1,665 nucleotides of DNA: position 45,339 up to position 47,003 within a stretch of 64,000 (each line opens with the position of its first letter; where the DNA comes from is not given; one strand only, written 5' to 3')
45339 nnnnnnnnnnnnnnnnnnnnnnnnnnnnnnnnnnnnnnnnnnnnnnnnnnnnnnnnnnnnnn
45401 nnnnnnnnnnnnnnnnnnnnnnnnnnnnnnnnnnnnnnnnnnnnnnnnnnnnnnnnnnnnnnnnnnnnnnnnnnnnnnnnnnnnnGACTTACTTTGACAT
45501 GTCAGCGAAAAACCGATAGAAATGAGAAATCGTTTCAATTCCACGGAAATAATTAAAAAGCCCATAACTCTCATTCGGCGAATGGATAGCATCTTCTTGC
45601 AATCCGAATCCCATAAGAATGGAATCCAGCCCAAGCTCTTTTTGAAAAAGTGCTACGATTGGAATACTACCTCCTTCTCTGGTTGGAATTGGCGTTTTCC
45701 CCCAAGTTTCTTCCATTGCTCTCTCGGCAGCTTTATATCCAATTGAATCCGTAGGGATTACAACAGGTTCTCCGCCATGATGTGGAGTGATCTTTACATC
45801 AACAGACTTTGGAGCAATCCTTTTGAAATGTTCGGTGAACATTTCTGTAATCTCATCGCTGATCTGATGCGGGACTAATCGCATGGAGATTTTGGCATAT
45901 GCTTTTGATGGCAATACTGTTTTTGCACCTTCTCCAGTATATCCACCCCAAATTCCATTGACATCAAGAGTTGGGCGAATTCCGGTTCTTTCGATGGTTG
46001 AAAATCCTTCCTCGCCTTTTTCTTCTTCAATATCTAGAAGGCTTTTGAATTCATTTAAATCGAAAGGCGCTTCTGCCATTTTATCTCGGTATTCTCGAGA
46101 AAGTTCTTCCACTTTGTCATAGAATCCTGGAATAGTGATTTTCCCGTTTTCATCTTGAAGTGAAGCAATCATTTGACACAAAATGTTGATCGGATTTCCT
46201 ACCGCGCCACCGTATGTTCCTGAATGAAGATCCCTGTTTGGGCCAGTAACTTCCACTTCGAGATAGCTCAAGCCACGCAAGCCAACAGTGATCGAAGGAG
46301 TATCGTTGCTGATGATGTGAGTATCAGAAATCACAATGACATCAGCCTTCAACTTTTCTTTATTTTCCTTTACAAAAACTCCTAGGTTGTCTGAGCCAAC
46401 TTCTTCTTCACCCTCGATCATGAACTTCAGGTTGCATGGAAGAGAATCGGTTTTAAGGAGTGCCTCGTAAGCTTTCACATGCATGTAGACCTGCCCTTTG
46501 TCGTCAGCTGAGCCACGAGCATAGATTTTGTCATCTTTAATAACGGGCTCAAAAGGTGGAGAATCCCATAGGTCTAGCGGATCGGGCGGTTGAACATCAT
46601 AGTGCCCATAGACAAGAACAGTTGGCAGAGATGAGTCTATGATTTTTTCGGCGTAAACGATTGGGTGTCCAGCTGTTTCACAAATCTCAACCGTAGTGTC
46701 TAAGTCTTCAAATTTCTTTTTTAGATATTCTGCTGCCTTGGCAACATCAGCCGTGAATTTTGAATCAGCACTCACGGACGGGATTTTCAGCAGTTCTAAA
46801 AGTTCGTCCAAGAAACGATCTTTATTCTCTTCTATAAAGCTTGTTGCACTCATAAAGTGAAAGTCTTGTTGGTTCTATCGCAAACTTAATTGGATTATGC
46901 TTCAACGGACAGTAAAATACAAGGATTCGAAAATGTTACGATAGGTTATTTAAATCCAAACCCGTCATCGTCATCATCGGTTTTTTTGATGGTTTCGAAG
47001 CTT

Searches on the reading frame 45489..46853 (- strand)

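Call 71: search_protein_families(library=ncbifam, proteins=[window:45489-46853:-], max_evalue=0.00001)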
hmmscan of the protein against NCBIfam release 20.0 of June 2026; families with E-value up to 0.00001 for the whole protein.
window:45489-46853:- (454 aa): 39 families (the best 25 are shown)
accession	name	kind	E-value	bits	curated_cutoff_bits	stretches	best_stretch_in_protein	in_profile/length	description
NF006053.0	PRK08201.1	equivalog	2.6e-167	557.4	441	1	3-452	5-456/458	dipeptidase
NF006579.0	PRK09104.1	subfamily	1.7e-151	505.4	327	1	7-442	13-455/465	hypothetical protein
NF005034.0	PRK06446.1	subfamily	6.5e-100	334.9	369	1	12-450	2-434/436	hypothetical protein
NF005914.0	PRK07907.1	subfamily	7.9e-100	334.8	300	1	4-432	10-436/456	hypothetical protein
NF005478.0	PRK07079.1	subfamily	4e-58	197.5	330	1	10-429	15-434/469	hypothetical protein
NF006399.0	PRK08651.1-2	equivalog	1.8e-34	119.5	381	1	11-243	3-226/405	succinyl-diaminopimelate desuccinylase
NF009557.0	PRK13009.1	equivalog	1.8e-27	96.5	284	1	20-235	11-218/377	succinyl-diaminopimelate desuccinylase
TIGR01910.1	DapE-ArgE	subfamily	6.6e-27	94.7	217.6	1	20-237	6-217/373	ArgE/DapE family deacylase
NF010589.0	PRK13983.1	equivalog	5.7e-23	81.5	333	1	5-205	7-215/409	M20 family metallo-hydrolase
TIGR01246.1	dapE_proteo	equivalog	1e-22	80.7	361.8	1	18-233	5-212/370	succinyl-diaminopimelate desuccinylase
NF006400.0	PRK08651.1-3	equivalog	4.7e-22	78.3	374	1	62-206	71-208/410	succinyl-diaminopimelate desuccinylase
NF006326.0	PRK08554.1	equivalog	2.4e-20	72.8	354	1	14-163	11-155/446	peptidase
NF006113.0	PRK08262.1-4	equivalog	2.7e-16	59.4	503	1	26-386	76-439/510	M20 family peptidase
NF006365.0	PRK08588.1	subfamily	3.9e-16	59.4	289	1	38-443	27-374/383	succinyl-diaminopimelate desuccinylase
NF005913.0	PRK07906.1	subfamily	7.8e-16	57.7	382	1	11-371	14-359/442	hypothetical protein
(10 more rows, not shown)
